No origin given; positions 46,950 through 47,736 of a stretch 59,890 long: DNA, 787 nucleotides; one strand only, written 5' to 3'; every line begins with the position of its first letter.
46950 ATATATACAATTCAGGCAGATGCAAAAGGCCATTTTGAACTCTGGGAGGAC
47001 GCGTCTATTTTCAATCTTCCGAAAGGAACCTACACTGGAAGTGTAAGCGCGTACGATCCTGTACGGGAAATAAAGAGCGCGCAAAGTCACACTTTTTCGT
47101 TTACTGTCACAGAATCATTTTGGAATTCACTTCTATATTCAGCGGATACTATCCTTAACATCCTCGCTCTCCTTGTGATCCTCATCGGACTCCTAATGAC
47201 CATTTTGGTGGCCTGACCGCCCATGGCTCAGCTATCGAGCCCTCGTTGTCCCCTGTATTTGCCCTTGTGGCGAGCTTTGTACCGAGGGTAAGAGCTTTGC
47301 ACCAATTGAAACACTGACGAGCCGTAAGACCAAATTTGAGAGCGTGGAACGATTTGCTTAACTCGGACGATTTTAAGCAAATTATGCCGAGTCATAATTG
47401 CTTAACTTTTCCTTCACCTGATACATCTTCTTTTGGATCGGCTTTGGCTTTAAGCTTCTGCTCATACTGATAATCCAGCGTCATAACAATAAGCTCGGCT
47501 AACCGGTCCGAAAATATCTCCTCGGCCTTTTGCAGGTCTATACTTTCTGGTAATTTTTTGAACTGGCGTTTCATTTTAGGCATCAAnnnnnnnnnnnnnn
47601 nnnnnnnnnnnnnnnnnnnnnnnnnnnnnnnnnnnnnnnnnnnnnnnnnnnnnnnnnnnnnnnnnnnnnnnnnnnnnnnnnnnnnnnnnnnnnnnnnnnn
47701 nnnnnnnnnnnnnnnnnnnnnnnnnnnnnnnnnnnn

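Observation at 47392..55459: Tightly coupled five-gene cassette: Fic - type III Mod - Res - membrane KAP NTPase - small ORF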

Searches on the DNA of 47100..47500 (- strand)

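Call 79: search_rna_families(source=window, start=47100, end=47500, threshold=evalue, max_evalue=10)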
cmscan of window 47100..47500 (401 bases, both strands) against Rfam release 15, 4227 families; matches with E-value up to 10: 3.
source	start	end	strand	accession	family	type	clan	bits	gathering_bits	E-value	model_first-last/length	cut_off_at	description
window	47103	47160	-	RF00279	SNORD45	Gene; snRNA; snoRNA; CD-box;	-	26.9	42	0.0035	1-72/72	no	Small nucleolar RNA SNORD45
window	47389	47469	+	RF00611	SNORD111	Gene; snRNA; snoRNA; CD-box;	-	17.5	46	2.4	1-89/89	no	Small nucleolar RNA SNORD111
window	47162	47189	-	RF01273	sR34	Gene; snRNA; snoRNA; CD-box;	-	15.7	40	2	1-54/54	no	Small nucleolar RNA sR34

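Call 87: build_rna_model(alignment_id=A9, structure=none)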
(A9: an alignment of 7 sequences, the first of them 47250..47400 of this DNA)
Model R1 built from alignment A9 (7 sequences, 168 columns); structure: none (sequence only).
model positions 154; base pairs 0; branch points 0; effective number of sequences 1.68; information 0.38 bits per position. No base pairs: searches with it score sequence only.

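Call 89: search_with_rna_model(model_id=R1, sources=[window, L003, L004, L005, L006, L007, L008, L009, L010, L011, L012, L013, L014, L015, L016, L017, L018, L019, L020, L021, L022, L023, L024, L025, L026, L027, L028, L029, L030, L031, L032, L033, L034, L035, L036, L037, L038, L039, L040, L041, L042, L043, L045, L046, L047, L048, L050, L051, L052, L053, L054, L055, L056, L057, L058, L059, L060, L061, L062, L063, L065, L066, L067, L068, L069, L070, L071, L072, L073, L074, L075], max_evalue=0.1)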
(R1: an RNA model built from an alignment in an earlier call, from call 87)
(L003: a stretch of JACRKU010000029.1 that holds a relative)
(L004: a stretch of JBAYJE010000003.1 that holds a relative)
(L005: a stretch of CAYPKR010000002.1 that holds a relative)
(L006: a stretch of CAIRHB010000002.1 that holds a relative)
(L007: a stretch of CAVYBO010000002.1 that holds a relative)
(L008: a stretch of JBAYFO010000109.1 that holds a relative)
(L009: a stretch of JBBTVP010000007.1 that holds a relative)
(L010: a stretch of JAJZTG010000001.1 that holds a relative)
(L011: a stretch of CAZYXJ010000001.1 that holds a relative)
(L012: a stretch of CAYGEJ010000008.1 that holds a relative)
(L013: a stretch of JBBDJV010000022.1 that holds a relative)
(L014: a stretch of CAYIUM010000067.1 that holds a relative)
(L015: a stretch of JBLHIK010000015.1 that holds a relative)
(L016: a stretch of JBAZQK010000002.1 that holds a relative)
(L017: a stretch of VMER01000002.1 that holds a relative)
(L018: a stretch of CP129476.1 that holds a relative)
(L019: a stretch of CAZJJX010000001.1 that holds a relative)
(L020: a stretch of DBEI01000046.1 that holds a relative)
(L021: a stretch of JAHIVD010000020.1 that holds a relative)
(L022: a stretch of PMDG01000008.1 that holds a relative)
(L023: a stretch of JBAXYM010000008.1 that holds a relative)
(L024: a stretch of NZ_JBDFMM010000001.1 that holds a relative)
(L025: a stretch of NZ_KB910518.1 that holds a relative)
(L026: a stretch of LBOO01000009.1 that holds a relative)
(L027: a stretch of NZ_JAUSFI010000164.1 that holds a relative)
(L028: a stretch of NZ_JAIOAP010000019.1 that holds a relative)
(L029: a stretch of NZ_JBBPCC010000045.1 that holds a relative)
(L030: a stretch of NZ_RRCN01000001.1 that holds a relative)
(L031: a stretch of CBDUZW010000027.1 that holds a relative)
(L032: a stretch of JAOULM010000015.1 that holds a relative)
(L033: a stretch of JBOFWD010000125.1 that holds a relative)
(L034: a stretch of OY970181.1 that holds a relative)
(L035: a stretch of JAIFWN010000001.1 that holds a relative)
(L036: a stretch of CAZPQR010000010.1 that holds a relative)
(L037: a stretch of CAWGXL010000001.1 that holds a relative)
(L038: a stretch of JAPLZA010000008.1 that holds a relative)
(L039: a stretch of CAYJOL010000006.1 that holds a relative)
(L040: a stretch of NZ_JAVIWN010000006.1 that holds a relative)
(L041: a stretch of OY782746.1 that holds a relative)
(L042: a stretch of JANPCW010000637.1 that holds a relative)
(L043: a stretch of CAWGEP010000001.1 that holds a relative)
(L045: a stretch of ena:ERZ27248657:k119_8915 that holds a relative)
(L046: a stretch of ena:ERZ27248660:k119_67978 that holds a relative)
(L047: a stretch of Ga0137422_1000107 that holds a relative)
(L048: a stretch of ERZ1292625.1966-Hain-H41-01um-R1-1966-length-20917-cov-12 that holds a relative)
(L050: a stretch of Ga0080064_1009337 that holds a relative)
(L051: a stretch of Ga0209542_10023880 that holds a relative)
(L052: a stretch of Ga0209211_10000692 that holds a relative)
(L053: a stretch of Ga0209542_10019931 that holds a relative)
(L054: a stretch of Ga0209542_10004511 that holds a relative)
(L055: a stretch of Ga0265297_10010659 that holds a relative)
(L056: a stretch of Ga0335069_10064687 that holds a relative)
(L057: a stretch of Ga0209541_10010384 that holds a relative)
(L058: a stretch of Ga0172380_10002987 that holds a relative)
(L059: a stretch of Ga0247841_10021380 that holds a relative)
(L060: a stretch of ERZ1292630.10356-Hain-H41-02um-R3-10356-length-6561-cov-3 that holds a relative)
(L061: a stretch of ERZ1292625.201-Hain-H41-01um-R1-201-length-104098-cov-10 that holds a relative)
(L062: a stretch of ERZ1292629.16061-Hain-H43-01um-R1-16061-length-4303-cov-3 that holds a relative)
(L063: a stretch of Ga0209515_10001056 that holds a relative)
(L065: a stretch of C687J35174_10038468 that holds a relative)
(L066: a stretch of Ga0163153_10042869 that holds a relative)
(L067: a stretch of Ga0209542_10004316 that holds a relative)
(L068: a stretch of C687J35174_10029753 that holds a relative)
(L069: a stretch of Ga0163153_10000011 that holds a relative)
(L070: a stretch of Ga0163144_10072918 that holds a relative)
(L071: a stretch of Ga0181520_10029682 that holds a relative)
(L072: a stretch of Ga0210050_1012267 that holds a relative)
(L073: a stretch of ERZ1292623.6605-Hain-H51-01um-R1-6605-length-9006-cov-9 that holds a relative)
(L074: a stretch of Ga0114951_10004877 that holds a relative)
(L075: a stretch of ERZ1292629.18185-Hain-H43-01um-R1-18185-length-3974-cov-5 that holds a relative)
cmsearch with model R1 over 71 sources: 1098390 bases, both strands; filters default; matches with E-value up to 0.1: 14.
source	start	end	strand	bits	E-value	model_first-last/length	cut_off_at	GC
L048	11725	11870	+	125.2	7.4e-37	9-153/154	-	0.42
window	47248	47393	-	124.2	1.5e-36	3-148/154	-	0.47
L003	11798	11945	+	122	7.6e-36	3-150/154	-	0.48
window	40202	40347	-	120.4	2.3e-35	7-151/154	-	0.42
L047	6792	6944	+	119.6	4.2e-35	3-153/154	-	0.48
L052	13450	13600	+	111.3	1.6e-32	6-153/154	-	0.45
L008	4003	4101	+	39.8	3.1e-10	9-105/154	-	0.32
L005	13443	13573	+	35.2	8.7e-09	26-153/154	-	0.59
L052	13413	13495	-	15.2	0.014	7-83/154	-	0.34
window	40301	40341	+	14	0.034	6-46/154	-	0.29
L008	4008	4044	-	13.7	0.041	9-45/154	-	0.27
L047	6781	6840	-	12.9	0.074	7-69/154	-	0.37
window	47345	47403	+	12.8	0.079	7-68/154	-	0.37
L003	11787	11846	-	12.6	0.094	7-69/154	-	0.37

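Call 90: search_with_rna_model(model_id=R1, sources=[L076, L077, L078, L079, L080, L081, L083, L084, L085, L086, L087, L088, L089, L090, L091, L092, L093, L094, L095, L096, L097, L098, L099, L100, L101, L102, L103, L104, L105, L106, L107, L108, L109, L110, L111, L112, L113, L114, L115, L116, L117, L118, L119, L120, L121, L122, L123, L124, L125, L126, L127, L128, L129, L130, L131, L132, L133, L134, L137, L141, L142, L143, L144, L146, L147], max_evalue=0.1)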
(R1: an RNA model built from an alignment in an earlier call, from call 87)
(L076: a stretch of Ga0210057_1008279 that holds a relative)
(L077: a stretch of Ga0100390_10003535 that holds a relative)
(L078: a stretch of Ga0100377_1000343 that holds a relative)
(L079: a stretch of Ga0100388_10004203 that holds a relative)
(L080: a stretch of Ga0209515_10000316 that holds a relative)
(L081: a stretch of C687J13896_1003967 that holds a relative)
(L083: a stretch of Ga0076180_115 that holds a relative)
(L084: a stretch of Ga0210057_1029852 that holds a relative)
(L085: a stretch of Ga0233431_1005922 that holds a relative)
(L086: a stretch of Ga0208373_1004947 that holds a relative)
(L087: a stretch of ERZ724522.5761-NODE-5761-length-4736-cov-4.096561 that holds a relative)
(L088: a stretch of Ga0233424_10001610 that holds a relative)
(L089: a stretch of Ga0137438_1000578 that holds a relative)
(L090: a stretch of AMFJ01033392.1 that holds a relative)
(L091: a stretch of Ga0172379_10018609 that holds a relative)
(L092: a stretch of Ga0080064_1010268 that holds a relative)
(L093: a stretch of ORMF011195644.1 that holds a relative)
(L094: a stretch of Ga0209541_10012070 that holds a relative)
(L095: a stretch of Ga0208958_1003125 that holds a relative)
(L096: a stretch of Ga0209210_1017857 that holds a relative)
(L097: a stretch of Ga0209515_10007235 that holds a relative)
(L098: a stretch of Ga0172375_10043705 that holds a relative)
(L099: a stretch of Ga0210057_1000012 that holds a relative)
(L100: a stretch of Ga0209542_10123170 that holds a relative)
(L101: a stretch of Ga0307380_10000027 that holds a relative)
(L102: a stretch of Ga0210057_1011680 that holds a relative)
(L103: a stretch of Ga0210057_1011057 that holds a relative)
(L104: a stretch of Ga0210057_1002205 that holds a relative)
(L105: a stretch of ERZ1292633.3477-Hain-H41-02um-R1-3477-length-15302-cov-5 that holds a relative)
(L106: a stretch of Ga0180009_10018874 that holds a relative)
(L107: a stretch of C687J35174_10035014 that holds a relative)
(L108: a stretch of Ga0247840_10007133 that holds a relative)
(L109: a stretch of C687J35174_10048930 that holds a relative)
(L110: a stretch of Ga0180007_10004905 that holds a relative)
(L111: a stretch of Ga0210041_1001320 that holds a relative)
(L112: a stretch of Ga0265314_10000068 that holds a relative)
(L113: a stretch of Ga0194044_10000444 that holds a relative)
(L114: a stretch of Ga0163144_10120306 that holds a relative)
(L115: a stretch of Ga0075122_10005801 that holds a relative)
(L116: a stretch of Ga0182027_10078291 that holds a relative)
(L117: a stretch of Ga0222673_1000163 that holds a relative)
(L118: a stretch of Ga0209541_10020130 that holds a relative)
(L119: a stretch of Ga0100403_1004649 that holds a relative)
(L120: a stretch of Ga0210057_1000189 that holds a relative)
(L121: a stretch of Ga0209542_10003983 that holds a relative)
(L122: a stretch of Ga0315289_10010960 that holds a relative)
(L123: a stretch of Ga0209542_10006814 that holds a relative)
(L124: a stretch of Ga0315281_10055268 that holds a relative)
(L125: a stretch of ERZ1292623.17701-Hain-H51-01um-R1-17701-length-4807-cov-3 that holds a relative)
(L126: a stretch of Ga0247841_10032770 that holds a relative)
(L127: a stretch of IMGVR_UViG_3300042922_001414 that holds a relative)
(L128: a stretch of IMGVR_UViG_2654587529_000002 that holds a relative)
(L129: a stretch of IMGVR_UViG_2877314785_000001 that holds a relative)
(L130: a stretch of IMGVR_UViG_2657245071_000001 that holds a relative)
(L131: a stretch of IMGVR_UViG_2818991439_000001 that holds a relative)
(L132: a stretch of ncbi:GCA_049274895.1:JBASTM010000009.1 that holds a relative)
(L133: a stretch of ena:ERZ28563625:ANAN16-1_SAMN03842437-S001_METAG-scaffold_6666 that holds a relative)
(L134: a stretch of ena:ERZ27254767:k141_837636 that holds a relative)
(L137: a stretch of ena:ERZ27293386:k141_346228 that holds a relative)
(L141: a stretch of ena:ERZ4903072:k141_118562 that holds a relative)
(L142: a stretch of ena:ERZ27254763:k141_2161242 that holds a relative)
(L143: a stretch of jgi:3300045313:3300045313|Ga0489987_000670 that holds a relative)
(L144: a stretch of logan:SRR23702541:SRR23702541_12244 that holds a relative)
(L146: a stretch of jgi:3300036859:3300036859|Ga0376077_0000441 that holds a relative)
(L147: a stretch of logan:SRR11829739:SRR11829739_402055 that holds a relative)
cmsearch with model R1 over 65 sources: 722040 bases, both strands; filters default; matches with E-value up to 0.1: 3.
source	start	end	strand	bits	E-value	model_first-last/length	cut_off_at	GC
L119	9398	9549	+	128.2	5.5e-38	3-153/154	-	0.45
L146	12272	12390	+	15.4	0.008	22-131/154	-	0.35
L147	11045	11163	+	15.4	0.008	22-131/154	-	0.35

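Call 92: search_with_rna_model(model_id=R1, sources=[L151, L152, L153, L154, L155, L156, L157, L158, L159, L160, L161, L162, L163, L164, L165, L166, L167, L168, L169, L170, L171, L172, L173, L174, L175, L176, L177, L178, L179, L180, L181, L182, L183, L184, L185, L186, L187, L188, L189, L190, L191, L192, L193, L194], max_evalue=0.01)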
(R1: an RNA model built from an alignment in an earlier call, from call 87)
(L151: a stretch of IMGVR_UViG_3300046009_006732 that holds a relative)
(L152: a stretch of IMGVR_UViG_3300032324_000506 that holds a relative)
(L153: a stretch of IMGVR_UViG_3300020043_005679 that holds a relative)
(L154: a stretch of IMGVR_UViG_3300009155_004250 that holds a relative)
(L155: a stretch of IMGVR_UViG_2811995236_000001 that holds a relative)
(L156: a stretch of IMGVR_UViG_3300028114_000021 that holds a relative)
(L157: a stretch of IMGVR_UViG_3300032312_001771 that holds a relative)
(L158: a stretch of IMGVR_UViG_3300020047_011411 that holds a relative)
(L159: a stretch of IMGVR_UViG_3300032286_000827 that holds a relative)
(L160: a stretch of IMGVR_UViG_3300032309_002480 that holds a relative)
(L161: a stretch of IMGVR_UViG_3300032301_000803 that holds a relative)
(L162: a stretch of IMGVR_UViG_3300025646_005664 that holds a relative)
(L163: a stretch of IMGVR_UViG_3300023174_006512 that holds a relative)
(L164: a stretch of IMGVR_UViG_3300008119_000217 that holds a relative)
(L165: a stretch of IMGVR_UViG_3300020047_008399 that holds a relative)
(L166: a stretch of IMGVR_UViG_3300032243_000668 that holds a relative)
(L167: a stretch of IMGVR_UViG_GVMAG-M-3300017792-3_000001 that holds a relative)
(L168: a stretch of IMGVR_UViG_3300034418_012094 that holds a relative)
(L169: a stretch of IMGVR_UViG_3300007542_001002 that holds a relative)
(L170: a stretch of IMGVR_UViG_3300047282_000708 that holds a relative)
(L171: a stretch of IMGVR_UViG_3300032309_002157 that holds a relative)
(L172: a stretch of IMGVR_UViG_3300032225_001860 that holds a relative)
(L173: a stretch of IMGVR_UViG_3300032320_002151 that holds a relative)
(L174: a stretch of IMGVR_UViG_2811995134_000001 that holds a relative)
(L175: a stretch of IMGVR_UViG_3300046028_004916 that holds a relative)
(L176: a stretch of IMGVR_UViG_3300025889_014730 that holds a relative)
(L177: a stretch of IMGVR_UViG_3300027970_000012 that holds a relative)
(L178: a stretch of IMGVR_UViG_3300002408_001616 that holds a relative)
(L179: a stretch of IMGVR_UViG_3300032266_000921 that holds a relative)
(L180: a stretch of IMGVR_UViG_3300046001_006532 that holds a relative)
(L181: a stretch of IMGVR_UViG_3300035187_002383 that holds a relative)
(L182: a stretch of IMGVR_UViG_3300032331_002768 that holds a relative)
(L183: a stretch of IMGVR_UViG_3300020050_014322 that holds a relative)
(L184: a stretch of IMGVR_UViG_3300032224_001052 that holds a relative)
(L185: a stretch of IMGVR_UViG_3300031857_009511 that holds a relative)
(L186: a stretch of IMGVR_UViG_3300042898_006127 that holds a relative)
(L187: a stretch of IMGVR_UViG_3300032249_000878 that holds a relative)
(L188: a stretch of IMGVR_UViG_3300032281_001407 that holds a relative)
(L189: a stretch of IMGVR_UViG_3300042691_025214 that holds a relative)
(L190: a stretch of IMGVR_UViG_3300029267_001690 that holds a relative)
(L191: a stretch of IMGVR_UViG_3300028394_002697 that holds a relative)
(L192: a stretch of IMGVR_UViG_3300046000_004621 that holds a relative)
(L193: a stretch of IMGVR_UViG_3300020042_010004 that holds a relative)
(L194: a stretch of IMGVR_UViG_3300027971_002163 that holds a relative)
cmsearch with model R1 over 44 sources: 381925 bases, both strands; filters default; matches with E-value up to 0.01: 10.
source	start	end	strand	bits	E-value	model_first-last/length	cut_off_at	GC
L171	3865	3914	-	15.6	0.0037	21-70/154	-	0.38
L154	3915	3963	-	15.5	0.0041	22-70/154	-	0.37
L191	9185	9233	-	15.5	0.0041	22-70/154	-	0.37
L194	6480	6527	+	15.4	0.0043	22-69/154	-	0.38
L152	2944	2992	+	14.9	0.0062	23-71/154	-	0.39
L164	1361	1444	-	14.9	0.0063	31-109/154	-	0.36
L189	13057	13140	+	14.9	0.0063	31-109/154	-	0.36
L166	1079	1118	+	14.8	0.0069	20-59/154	-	0.35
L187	1348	1384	-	14.5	0.0082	19-55/154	-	0.3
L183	3943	4026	-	14.5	0.0084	31-109/154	-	0.35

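Call 93: search_with_rna_model(model_id=R1, sources=[window, L003, L005, L008, L047, L048, L052, L119], max_evalue=0.00001, make_alignment=true)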
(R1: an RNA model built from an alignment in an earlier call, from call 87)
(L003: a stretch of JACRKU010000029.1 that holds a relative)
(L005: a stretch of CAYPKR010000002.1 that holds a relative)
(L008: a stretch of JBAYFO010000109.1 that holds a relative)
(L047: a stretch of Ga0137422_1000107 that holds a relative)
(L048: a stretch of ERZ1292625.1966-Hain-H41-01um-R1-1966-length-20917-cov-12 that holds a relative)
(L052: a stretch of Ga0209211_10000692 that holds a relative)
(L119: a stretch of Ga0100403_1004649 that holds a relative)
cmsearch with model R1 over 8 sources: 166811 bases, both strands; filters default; matches with E-value up to 0.00001: 9.
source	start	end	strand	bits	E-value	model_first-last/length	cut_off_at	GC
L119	9398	9549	+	128.2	1.3e-38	3-153/154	-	0.45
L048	11725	11870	+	125.2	1.1e-37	9-153/154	-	0.42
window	47248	47393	-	124.2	2.2e-37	3-148/154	-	0.47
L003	11798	11945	+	122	1.2e-36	3-150/154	-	0.48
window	40202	40347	-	120.4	3.5e-36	7-151/154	-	0.42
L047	6792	6944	+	119.6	6.3e-36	3-153/154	-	0.48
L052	13450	13600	+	111.3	2.4e-33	6-153/154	-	0.45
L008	4003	4101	+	39.8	4.7e-11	9-105/154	-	0.32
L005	13443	13573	+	35.2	1.3e-09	26-153/154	-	0.59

Alignment A10: 9 matches aligned to the model, 160 columns, each read 5' to 3' on its own strand. The model has no base pairs, so no structure is stored with it.

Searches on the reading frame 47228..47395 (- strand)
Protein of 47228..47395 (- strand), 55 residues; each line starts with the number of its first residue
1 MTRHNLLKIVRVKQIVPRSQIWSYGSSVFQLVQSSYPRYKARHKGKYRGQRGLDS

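Call 4: search_protein_families(library=pfam, proteins=[window:47228-47395:-], max_evalue=0.01)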
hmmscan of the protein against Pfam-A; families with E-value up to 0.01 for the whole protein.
window:47228-47395:- (55 aa): 0 families

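Call 5: search_protein_families(library=padloc, proteins=[window:47228-47395:-], max_evalue=0.01)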
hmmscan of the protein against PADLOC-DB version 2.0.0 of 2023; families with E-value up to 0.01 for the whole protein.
window:47228-47395:- (55 aa): 0 families

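Call 10: search_protein_families(library=ncbifam, proteins=[window:47228-47395:-], max_evalue=0.01)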
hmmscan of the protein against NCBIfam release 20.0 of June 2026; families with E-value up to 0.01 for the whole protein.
window:47228-47395:- (55 aa): 0 families

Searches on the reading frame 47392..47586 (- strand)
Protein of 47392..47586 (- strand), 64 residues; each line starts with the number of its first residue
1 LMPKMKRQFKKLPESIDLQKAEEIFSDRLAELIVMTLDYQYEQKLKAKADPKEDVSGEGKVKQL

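Call 4: search_protein_families(library=pfam, proteins=[window:47392-47586:-], max_evalue=0.01)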
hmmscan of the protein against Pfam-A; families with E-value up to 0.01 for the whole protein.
window:47392-47586:- (64 aa): 0 families

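Call 5: search_protein_families(library=padloc, proteins=[window:47392-47586:-], max_evalue=0.01)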
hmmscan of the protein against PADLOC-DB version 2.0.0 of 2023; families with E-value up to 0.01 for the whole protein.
window:47392-47586:- (64 aa): 0 families

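Call 10: search_protein_families(library=ncbifam, proteins=[window:47392-47586:-], max_evalue=0.01)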
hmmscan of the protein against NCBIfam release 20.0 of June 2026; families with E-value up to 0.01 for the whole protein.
window:47392-47586:- (64 aa): 0 families

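Call 21: search_protein_families(library=phrogs, proteins=[window:47392-47586:-], max_evalue=0.001)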
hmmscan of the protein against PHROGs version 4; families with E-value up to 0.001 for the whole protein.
window:47392-47586:- (64 aa): 0 families
